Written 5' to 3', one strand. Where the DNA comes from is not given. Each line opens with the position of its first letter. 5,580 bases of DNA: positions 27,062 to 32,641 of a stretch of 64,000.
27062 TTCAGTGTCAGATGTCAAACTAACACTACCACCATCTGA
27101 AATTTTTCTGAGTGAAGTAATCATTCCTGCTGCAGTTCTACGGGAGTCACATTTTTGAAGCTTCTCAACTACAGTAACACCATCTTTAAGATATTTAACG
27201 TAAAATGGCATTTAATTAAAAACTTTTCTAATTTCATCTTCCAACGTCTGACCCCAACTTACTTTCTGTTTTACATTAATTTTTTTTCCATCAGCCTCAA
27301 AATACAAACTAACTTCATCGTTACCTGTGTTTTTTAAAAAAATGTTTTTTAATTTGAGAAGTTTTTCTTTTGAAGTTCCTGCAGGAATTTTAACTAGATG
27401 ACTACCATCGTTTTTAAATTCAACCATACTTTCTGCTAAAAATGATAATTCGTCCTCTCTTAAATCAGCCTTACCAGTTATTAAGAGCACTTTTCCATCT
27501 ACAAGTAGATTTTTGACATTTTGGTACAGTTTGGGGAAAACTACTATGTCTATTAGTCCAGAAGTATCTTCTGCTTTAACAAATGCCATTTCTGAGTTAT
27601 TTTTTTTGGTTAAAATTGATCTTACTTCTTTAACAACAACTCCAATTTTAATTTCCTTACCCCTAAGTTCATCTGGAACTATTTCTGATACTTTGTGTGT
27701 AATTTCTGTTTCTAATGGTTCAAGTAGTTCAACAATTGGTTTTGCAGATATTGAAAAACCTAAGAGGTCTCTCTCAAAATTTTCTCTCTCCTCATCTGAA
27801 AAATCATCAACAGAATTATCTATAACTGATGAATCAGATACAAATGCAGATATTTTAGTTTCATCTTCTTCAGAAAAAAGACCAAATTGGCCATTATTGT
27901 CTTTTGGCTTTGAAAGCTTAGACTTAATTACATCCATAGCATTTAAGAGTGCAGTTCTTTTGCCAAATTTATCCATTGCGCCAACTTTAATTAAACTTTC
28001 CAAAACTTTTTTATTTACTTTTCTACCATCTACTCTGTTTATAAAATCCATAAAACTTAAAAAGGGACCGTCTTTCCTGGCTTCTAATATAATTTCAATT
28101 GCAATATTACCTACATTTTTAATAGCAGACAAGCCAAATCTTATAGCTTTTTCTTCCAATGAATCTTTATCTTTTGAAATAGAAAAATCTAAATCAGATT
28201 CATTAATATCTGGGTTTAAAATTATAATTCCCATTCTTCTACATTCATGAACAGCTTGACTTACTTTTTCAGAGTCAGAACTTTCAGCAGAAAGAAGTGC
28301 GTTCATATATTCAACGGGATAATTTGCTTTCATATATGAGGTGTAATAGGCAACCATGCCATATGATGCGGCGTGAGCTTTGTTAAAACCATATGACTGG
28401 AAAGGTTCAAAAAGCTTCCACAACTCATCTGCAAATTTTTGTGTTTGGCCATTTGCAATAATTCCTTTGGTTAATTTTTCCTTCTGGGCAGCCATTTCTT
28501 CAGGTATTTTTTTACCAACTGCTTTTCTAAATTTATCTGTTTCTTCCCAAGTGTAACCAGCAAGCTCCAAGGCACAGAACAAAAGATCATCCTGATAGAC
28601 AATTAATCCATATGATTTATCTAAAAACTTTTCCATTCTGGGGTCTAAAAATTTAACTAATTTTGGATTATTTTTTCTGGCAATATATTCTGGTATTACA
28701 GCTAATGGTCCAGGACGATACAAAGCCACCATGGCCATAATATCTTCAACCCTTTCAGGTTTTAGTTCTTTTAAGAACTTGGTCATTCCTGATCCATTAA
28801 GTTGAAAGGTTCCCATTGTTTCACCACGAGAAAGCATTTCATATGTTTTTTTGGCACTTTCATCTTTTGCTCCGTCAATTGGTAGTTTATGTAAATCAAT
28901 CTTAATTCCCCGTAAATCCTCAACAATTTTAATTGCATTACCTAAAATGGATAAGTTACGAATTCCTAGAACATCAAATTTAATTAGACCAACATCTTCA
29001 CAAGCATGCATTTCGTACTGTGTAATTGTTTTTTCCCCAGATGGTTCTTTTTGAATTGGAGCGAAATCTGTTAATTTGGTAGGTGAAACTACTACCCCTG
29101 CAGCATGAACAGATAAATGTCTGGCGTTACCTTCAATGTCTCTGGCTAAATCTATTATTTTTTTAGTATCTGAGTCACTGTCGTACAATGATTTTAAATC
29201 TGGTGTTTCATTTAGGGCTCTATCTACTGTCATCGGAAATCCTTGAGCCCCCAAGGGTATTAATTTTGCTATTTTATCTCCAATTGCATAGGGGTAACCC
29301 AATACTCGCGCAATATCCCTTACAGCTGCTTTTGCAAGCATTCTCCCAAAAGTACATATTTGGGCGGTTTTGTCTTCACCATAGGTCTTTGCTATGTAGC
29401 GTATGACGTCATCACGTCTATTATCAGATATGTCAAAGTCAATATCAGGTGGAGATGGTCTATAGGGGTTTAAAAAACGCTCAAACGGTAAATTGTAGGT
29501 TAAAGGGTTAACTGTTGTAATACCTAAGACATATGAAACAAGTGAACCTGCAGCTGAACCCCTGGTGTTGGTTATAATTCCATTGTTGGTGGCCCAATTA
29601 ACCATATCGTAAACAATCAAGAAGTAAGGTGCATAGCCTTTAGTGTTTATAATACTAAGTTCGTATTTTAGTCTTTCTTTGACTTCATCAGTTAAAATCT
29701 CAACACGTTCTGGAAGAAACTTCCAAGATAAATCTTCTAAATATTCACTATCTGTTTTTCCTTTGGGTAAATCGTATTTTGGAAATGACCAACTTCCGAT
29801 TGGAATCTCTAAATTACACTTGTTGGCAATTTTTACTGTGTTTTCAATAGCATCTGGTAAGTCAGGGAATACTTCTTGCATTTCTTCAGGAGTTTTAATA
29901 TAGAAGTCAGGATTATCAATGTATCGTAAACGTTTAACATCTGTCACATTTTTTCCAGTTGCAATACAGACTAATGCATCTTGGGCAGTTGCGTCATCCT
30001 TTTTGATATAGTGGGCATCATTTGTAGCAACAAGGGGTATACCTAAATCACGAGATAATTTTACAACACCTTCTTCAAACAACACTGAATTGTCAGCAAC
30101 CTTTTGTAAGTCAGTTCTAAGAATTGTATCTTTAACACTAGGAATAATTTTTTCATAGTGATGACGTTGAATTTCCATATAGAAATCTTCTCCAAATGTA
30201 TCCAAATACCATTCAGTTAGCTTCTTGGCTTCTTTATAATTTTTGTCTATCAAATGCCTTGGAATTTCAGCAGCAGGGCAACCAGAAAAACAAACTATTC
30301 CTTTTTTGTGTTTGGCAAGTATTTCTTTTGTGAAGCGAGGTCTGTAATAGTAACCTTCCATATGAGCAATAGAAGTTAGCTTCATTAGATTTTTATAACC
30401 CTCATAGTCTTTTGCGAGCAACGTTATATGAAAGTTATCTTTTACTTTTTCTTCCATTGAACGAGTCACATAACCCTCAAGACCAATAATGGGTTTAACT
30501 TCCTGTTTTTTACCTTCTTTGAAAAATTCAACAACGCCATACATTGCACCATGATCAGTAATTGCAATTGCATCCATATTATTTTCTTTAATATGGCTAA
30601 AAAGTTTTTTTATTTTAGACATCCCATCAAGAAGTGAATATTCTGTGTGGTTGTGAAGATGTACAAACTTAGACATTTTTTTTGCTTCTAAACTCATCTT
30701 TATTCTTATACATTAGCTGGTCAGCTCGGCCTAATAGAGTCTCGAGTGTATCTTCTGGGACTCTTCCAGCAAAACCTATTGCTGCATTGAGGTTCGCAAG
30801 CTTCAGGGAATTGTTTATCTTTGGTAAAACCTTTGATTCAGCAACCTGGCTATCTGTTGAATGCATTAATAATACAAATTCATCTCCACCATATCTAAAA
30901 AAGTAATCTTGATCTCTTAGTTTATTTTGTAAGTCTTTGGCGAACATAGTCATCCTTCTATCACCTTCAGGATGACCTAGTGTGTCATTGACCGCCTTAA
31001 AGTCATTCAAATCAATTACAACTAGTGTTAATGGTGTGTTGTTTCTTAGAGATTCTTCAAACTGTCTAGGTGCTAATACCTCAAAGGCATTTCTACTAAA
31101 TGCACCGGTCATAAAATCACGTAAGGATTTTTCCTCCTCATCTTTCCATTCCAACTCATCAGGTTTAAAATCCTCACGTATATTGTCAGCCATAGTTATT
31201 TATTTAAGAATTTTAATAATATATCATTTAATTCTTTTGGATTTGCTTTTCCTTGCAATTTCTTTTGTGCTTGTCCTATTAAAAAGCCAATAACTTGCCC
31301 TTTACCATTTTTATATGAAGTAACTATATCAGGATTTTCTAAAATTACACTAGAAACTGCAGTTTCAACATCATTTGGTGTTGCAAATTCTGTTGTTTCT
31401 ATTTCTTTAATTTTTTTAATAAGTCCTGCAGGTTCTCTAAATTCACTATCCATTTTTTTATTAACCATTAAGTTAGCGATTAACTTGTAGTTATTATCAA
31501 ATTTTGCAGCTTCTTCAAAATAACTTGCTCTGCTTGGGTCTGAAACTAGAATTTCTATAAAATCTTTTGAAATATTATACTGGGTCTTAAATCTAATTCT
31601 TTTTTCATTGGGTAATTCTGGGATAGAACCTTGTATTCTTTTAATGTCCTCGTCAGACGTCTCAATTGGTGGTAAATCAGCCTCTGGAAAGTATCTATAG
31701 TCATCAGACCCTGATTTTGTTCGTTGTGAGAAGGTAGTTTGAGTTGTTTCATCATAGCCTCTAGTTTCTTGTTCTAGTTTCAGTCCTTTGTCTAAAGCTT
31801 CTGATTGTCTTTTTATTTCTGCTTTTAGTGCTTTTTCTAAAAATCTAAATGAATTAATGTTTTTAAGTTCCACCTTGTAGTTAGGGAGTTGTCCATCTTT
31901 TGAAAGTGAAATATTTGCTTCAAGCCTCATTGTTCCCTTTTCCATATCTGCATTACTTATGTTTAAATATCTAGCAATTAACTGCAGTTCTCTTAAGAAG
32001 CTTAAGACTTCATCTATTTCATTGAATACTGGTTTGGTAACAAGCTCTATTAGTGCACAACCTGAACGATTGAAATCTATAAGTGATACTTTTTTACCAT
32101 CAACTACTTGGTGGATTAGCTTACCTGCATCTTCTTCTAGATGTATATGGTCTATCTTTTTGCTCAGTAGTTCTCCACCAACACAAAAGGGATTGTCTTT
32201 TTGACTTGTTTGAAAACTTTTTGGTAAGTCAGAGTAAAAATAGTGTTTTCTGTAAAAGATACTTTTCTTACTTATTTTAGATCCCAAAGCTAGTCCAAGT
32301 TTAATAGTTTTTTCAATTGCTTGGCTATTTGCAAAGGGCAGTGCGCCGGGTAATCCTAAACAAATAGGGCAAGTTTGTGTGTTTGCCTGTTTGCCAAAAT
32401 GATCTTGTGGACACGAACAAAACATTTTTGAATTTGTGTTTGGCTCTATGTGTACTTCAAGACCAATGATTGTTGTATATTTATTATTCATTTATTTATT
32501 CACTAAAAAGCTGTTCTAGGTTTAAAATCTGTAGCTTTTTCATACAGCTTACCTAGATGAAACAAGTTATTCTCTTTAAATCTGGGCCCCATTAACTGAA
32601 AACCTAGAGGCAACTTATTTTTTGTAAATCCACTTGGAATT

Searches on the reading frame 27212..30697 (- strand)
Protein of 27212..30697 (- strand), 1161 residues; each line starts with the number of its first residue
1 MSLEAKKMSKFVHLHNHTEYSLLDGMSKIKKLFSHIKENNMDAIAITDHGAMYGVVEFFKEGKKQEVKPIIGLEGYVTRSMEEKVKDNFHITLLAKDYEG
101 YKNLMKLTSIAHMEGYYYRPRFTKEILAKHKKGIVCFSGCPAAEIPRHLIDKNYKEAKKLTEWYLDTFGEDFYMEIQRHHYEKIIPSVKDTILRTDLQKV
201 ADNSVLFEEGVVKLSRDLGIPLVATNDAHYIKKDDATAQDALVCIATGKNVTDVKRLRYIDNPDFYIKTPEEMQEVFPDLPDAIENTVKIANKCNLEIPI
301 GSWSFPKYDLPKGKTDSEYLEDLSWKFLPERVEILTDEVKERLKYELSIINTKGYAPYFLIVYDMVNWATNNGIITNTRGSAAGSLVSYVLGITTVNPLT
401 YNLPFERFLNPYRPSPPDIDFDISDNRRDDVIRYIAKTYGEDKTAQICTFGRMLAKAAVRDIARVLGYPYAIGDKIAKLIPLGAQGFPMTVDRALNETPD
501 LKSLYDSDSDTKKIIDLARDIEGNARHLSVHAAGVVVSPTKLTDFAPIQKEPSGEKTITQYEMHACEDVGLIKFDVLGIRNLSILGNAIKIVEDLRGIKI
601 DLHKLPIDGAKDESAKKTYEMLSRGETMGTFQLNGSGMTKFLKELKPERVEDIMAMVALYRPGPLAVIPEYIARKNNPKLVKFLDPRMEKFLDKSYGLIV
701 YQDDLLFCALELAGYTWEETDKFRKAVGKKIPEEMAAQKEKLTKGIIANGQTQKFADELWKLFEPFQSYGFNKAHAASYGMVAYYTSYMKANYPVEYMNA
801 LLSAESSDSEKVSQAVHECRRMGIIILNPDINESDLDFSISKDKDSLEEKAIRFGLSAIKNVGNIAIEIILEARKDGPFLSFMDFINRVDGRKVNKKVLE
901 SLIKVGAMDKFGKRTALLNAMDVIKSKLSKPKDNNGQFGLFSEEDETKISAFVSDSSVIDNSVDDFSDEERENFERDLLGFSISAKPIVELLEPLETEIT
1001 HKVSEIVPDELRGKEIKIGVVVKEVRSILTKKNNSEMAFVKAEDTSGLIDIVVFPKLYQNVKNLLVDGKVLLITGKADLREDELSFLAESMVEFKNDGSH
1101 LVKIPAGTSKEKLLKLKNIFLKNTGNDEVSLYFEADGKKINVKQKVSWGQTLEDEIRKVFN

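Call 75: search_protein_families(library=pfam, proteins=[window:27212-30697:-], max_evalue=0.001)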
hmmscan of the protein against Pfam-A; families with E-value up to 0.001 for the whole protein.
window:27212-30697:- (1161 aa): 5 families
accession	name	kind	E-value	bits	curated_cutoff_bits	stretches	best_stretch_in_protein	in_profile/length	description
PF07733.18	DNA_pol3_alpha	-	1.8e-95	319.9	23.9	1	318-578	1-260/260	Bacterial DNA polymerase III alpha NTPase domain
PF02811.25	PHP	-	8.3e-53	179.5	26.4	1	13-179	1-164/164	PHP domain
PF17657.6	DNA_pol3_finger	-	4.8e-44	150.1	22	1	581-750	1-166/166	Bacterial DNA polymerase III alpha subunit finger domain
PF14579.12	HHH_6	-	8.1e-29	100.1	25.6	1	823-914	1-87/90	Helix-hairpin-helix motif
PF01336.31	tRNA_anti-codon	-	6.8e-09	36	27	1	1020-1091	5-72/75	OB-fold nucleic acid binding domain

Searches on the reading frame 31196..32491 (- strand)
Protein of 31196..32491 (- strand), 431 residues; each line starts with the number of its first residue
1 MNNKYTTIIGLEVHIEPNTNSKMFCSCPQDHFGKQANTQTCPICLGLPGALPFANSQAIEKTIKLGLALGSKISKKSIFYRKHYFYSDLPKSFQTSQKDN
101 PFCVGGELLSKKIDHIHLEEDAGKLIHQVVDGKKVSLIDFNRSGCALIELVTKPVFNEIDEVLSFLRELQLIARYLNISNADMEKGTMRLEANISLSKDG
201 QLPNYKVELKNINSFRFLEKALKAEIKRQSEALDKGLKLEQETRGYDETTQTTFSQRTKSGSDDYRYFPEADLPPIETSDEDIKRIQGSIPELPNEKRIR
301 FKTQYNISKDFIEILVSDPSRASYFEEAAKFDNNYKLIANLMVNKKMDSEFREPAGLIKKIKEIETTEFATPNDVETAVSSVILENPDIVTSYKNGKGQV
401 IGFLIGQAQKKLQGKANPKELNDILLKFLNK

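Call 75: search_protein_families(library=pfam, proteins=[window:31196-32491:-], max_evalue=0.001)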
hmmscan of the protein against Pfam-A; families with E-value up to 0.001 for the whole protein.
window:31196-32491:- (431 aa): 2 families
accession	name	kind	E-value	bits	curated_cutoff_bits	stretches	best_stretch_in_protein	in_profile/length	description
PF02934.20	GatB_N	-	4.7e-97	324.9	23.4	1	8-283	2-276/277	GatB/GatE catalytic domain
PF02637.23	GatB_Yqey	-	6.2e-16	59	27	1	367-428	86-147/148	GatB domain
